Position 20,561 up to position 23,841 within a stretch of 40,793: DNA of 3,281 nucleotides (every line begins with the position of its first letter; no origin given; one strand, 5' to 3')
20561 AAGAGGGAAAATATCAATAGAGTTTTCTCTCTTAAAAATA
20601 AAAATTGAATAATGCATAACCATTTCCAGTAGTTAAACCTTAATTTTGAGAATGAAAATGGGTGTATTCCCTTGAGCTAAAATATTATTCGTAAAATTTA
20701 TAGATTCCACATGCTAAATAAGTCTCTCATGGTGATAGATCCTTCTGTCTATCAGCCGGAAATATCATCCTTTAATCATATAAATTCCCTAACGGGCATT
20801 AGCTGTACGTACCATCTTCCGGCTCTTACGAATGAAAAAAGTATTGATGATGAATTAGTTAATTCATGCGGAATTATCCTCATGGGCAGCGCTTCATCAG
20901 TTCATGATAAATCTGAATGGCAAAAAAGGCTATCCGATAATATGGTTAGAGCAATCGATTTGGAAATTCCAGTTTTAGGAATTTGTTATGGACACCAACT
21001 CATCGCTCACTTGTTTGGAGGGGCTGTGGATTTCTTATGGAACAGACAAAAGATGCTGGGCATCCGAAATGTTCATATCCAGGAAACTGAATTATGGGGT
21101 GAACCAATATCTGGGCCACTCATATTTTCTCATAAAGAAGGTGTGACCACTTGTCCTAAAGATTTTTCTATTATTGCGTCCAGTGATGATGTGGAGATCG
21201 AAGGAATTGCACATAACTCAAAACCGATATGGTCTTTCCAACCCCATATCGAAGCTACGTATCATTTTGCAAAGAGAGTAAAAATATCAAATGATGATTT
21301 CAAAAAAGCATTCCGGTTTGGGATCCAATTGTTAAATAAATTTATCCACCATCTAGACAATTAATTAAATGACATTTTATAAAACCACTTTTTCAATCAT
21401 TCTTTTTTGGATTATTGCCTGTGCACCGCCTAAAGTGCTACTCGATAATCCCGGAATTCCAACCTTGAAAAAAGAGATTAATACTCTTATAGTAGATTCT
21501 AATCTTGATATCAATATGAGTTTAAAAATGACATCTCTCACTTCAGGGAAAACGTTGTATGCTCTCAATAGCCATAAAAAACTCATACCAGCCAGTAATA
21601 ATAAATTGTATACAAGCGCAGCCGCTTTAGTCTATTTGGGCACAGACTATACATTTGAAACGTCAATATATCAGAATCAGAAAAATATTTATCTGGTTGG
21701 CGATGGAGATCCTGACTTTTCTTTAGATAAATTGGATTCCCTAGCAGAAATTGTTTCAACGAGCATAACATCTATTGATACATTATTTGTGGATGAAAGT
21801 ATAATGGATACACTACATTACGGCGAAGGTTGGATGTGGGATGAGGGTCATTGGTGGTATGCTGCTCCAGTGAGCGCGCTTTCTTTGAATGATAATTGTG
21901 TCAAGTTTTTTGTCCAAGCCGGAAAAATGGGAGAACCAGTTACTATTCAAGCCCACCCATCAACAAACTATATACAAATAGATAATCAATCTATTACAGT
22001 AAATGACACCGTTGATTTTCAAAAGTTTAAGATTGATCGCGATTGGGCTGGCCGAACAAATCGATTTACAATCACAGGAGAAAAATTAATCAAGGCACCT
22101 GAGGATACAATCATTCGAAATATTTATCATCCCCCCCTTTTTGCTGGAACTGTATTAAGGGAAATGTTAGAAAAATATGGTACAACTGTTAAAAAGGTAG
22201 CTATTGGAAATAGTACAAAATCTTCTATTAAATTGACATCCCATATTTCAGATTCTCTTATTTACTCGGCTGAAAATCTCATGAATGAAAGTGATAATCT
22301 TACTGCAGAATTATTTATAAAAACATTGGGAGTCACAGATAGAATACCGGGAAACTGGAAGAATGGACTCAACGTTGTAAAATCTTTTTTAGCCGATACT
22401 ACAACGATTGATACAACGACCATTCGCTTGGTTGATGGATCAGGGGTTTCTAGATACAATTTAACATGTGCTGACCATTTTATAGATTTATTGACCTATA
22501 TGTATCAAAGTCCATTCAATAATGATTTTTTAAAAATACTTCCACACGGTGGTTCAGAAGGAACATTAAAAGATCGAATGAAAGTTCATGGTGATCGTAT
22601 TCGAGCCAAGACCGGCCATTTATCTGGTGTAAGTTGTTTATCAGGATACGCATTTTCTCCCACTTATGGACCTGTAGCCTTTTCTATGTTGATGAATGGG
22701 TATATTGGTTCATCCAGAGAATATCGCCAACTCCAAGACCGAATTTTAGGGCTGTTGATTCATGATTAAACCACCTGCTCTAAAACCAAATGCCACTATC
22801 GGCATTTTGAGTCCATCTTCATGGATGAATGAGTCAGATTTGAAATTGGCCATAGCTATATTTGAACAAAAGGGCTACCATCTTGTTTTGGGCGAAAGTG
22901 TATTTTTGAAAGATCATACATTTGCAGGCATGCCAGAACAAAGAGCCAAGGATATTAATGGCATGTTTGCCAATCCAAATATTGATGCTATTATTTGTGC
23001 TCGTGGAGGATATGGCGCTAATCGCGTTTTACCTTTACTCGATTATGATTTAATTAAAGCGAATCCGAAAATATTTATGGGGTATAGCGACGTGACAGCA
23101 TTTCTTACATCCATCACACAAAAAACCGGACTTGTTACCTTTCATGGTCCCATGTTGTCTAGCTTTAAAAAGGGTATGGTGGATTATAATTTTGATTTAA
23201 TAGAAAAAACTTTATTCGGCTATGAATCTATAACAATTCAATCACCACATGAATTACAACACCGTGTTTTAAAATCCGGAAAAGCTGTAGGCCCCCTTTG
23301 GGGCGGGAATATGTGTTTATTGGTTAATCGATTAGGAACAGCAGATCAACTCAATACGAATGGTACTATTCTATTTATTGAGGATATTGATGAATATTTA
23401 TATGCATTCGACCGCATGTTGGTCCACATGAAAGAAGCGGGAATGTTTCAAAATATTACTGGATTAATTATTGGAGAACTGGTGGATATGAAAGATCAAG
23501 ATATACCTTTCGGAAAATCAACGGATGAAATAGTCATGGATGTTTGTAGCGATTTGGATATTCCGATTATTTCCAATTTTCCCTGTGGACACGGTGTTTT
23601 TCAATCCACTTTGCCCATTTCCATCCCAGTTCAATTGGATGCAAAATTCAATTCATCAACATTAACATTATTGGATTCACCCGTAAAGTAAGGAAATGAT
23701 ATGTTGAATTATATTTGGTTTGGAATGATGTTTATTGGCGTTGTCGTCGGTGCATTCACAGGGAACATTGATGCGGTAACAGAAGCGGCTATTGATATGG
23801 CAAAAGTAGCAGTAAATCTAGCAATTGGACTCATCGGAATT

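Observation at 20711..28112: Eight-gene, tightly coupled operon that reads as a stem-peptide disassembly line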

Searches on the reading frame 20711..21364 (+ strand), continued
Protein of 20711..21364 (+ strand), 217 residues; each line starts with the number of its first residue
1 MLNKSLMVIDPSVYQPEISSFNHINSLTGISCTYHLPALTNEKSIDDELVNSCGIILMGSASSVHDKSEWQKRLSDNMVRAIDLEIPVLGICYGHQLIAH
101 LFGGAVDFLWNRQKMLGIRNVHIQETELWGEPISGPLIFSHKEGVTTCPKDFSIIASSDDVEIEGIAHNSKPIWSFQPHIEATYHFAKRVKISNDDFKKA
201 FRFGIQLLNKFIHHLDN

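Call 67: fold_search(model_id=the predicted structure, library=pdb)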
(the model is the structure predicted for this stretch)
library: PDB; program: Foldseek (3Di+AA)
matches with E <= 10: 1562; with E <= 0.001: 179
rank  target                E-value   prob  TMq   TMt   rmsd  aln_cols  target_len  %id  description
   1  9k7j_A                2.6e-17  1.00  0.79  0.70   4.3       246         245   18  Gamma-glutamyl peptidase 1 from Arabidopsis thaliana (ligand-free) (released 2025-10-29)
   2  9k7i_A                3.5e-17  1.00  0.76  0.68   4.9       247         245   19  Gamma-glutamyl peptidase 1 from Arabidopsis thaliana (Glu complex) (released 2025-10-29)
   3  9k7k_B                1.1e-16  1.00  0.76  0.68   4.5       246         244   20  Gamma-glutamyl peptidase 1 from Arabidopsis thaliana (inactive form) (released 2025-10-29)
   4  9k7l_B                1.3e-16  1.00  0.78  0.69   4.3       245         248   17  Gamma-glutamyl peptidase 1 from Arabidopsis thaliana (H192N gamma-Glu intermediate) (released 2025-10-29)
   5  9k7i_B                1.4e-16  1.00  0.77  0.68   4.3       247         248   17  Gamma-glutamyl peptidase 1 from Arabidopsis thaliana (Glu complex) (released 2025-10-29)
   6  7d97_A                1.8e-16  1.00  0.73  0.84   2.5       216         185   24  Crystal structure of N109P mutant of GATase subunit of Methanocaldococcus jannaschii GMP synthetase (released 2021-08-04)
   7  9k7l_A                5.4e-16  1.00  0.78  0.69   4.8       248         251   18  Gamma-glutamyl peptidase 1 from Arabidopsis thaliana (H192N gamma-Glu intermediate) (released 2025-10-29)
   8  2d7j                  5.7e-16  1.00  0.73  0.84   3.3       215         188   22  Crystal Structure Analysis of Glutamine Amidotransferase from Pyrococcus horikoshii OT3 (released 2006-11-21)
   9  9k7j_B                6.1e-16  1.00  0.78  0.70   4.2       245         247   18  Gamma-glutamyl peptidase 1 from Arabidopsis thaliana (ligand-free) (released 2025-10-29)
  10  7d97_B                1.7e-15  1.00  0.71  0.81   3.2       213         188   25  Crystal structure of N109P mutant of GATase subunit of Methanocaldococcus jannaschii GMP synthetase (released 2021-08-04)
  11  7yc6                  1.9e-15  1.00  0.70  0.82   3.4       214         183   24  Crystal structure of D110P mutant of GATase subunit of Methanocaldococcus jannaschii GMP synthetase (released 2023-06-14)
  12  8gr3_A                1.9e-15  1.00  0.73  0.83   3.0       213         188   25  Crystal structure of K151L/Y158F mutant of GATase subunit of Methanocaldococcus jannaschii GMP synthetase (released 2023-07-12)
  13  2a9v_D                2.2e-15  1.00  0.75  0.81   2.6       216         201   20  Crystal structure of a putative gmp synthase subunit a protein (ta0944m) from thermoplasma acidophilum at 2.45 A resol (released 2005-08-02)
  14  1wl8                  2.3e-15  1.00  0.65  0.74   6.4       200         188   25  Crystal structure of PH1346 protein from Pyrococcus horikoshii (released 2005-08-16)
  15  2a9v_C                2.4e-15  1.00  0.74  0.80   3.0       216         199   20  Crystal structure of a putative gmp synthase subunit a protein (ta0944m) from thermoplasma acidophilum at 2.45 A resol (released 2005-08-02)
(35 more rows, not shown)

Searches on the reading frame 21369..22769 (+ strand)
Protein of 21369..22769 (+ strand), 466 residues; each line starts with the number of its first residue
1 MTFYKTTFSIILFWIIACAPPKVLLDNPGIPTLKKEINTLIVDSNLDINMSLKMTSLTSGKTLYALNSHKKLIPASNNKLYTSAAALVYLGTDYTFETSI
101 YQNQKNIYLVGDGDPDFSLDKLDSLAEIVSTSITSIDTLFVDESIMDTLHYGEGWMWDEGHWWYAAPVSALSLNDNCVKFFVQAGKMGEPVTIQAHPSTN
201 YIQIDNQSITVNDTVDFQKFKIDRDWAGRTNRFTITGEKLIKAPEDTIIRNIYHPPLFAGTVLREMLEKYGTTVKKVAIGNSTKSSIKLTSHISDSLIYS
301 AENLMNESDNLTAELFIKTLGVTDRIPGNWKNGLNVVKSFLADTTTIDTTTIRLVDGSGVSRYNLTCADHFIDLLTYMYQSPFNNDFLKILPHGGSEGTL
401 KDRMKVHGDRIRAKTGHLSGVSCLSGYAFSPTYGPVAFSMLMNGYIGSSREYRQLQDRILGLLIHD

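Call 3: search_protein_families(library=pfam, proteins=[window:21369-22769:+])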
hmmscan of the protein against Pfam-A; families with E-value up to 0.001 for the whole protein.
window:21369-22769:+ (466 aa): 2 families
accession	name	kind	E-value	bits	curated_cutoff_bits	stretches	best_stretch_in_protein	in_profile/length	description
PF02113.21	Peptidase_S13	-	2e-85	287.6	22.8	1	34-456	2-434/444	D-Ala-D-Ala carboxypeptidase 3 (S13) family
PF13354.11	Beta-lactamase2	-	0.00038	20.3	22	0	296-442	74-214/214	Beta-lactamase enzyme family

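Call 4: search_protein_families(library=ncbifam, proteins=[window:21369-22769:+])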
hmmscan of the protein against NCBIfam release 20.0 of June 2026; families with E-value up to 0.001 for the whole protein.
window:21369-22769:+ (466 aa): 2 families
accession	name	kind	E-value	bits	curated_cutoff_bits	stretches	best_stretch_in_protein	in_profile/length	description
TIGR00666.1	PBP4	equivalog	2.8e-72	243.6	107.8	1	60-444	2-397/397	D-alanyl-D-alanine carboxypeptidase/D-alanyl-D-alanine endopeptidase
NF008322.0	PRK11113.1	equivalog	7.6e-56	189.6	527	1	49-454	35-457/477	serine-type D-Ala-D-Ala carboxypeptidase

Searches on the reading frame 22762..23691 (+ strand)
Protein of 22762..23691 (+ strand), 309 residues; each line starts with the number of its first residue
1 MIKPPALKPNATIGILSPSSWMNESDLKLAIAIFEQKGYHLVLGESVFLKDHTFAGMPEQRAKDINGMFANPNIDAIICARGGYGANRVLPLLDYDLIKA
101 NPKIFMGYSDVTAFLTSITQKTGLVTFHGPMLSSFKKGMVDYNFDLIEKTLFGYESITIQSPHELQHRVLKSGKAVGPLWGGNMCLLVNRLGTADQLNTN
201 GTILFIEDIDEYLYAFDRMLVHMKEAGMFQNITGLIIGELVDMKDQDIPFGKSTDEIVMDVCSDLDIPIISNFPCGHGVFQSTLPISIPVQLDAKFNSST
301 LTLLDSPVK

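Call 3: search_protein_families(library=pfam, proteins=[window:22762-23691:+])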
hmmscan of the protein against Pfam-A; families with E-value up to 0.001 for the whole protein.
window:22762-23691:+ (309 aa): 2 families
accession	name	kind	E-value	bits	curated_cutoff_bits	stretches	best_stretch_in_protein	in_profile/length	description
PF02016.21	Peptidase_S66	-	3.4e-41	140.6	25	1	13-129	1-121/121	LD-carboxypeptidase N-terminal domain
PF17676.7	Peptidase_S66C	-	5.7e-29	101.6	23.7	1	177-292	2-120/120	LD-carboxypeptidase C-terminal domain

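Call 4: search_protein_families(library=ncbifam, proteins=[window:22762-23691:+])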
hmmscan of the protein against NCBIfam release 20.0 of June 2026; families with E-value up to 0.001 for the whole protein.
window:22762-23691:+ (309 aa): 1 family
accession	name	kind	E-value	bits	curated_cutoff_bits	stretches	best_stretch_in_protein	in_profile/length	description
NF008424.0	PRK11253.1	equivalog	1.4e-45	155.6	378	1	11-308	5-305/308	muramoyltetrapeptide carboxypeptidase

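Call 11: find_encoding_contigs(protein=window:22762-23691:+, flank=10000, max_places=6)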
Protein window:22762-23691:+ (309 aa): 23 contigs read that carry it; 6 places shown.
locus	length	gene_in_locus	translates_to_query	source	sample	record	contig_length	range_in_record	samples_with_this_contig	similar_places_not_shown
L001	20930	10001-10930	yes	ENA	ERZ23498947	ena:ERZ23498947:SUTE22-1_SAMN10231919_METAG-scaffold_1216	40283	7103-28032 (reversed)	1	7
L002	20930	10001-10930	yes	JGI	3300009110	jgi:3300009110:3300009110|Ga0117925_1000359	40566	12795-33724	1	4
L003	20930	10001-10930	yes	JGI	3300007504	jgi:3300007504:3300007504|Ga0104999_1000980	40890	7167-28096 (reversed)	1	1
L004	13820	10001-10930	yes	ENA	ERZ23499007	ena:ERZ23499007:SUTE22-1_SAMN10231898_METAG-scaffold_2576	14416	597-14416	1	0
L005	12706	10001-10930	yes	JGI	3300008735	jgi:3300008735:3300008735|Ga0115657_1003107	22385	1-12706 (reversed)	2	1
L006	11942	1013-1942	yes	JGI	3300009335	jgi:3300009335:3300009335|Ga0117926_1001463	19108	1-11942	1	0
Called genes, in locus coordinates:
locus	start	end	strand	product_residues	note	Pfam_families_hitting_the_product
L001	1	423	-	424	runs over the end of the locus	PF18962:Por_Secre_tail (faint), PF01510:Amidase_2, PF13860:FlgD_ig (weak)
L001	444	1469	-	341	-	PF19572:PorV (faint)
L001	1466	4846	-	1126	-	-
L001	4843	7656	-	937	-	PF13620:CarboxypepD_reg, PF13715:CarbopepD_reg_2, PF07715:Plug, PF00593:TonB_dep_Rec_b-barrel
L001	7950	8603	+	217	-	PF00117:GATase, PF07722:Peptidase_C26 (weak)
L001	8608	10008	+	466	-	PF02113:Peptidase_S13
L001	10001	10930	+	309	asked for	PF02016:Peptidase_S66, PF17676:Peptidase_S66C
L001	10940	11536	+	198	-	PF07670:Gate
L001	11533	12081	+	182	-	PF07670:Gate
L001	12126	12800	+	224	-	PF01427:Peptidase_M15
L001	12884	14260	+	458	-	PF00324:AA_permease, PF13520:AA_permease_2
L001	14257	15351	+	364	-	PF00144:Beta-lactamase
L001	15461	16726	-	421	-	PF13354:Beta-lactamase2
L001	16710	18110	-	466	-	PF00474:SSF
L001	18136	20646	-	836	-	PF01520:Amidase_3, PF13620:CarboxypepD_reg (faint), PF18962:Por_Secre_tail (faint), PF13205:Big_5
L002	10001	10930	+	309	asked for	PF02016:Peptidase_S66, PF17676:Peptidase_S66C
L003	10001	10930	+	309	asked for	PF02016:Peptidase_S66, PF17676:Peptidase_S66C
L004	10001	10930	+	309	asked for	PF02016:Peptidase_S66, PF17676:Peptidase_S66C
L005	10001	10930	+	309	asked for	PF02016:Peptidase_S66, PF17676:Peptidase_S66C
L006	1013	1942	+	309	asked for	PF02016:Peptidase_S66, PF17676:Peptidase_S66C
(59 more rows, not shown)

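Call 38: search_solved_structures(query=window:22762-23691:+, max_evalue=0.001, show_alignments=1)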
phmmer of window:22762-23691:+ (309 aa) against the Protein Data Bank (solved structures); distinct sequences matched with E-value up to 0.001: 28.
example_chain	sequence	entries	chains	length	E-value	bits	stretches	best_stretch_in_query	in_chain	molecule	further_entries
3gjz_A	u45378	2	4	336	2.7e-40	141.9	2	3-136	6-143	Microcin immunity protein MccF | Microcin C7 self-immunity protein mccF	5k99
6uuk_A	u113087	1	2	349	2.9e-40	141.8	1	12-307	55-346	Muramoyltetrapeptide carboxypeptidase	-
3sr3_A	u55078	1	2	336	2.9e-40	141.8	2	3-136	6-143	Microcin immunity protein MccF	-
3tyx_A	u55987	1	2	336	3.5e-40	141.6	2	3-136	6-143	Microcin immunity protein MccF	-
3u1b_A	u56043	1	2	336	4.8e-40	141.1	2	3-136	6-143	Microcin immunity protein MccF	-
3t5m_A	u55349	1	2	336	7e-40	140.5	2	3-136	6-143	Microcin immunity protein MccF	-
4jvo_A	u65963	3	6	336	1.5e-38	136.2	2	3-136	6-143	Microcin immunity protein MccF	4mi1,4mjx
3tlz_A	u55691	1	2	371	5.9e-34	121.1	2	26-149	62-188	MccF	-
3tla_A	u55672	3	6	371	6.3e-34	121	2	26-147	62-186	MccF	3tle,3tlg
3tlb_A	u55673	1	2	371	7e-34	120.8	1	26-298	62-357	MccF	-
3tly_A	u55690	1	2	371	1.1e-33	120.2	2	26-147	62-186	MccF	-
5usd_A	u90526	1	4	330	1.5e-33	119.7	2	4-151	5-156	Peptidase S66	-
4e5s_A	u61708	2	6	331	1.5e-33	119.7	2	4-151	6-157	MccFlike protein (BA_5613) | LD-carboxypeptidase family protein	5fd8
3tlc_A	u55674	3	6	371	1.6e-33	119.6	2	26-147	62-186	MccF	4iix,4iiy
4h1h_A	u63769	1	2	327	1.6e-30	109.8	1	4-294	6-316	Lmo1638 protein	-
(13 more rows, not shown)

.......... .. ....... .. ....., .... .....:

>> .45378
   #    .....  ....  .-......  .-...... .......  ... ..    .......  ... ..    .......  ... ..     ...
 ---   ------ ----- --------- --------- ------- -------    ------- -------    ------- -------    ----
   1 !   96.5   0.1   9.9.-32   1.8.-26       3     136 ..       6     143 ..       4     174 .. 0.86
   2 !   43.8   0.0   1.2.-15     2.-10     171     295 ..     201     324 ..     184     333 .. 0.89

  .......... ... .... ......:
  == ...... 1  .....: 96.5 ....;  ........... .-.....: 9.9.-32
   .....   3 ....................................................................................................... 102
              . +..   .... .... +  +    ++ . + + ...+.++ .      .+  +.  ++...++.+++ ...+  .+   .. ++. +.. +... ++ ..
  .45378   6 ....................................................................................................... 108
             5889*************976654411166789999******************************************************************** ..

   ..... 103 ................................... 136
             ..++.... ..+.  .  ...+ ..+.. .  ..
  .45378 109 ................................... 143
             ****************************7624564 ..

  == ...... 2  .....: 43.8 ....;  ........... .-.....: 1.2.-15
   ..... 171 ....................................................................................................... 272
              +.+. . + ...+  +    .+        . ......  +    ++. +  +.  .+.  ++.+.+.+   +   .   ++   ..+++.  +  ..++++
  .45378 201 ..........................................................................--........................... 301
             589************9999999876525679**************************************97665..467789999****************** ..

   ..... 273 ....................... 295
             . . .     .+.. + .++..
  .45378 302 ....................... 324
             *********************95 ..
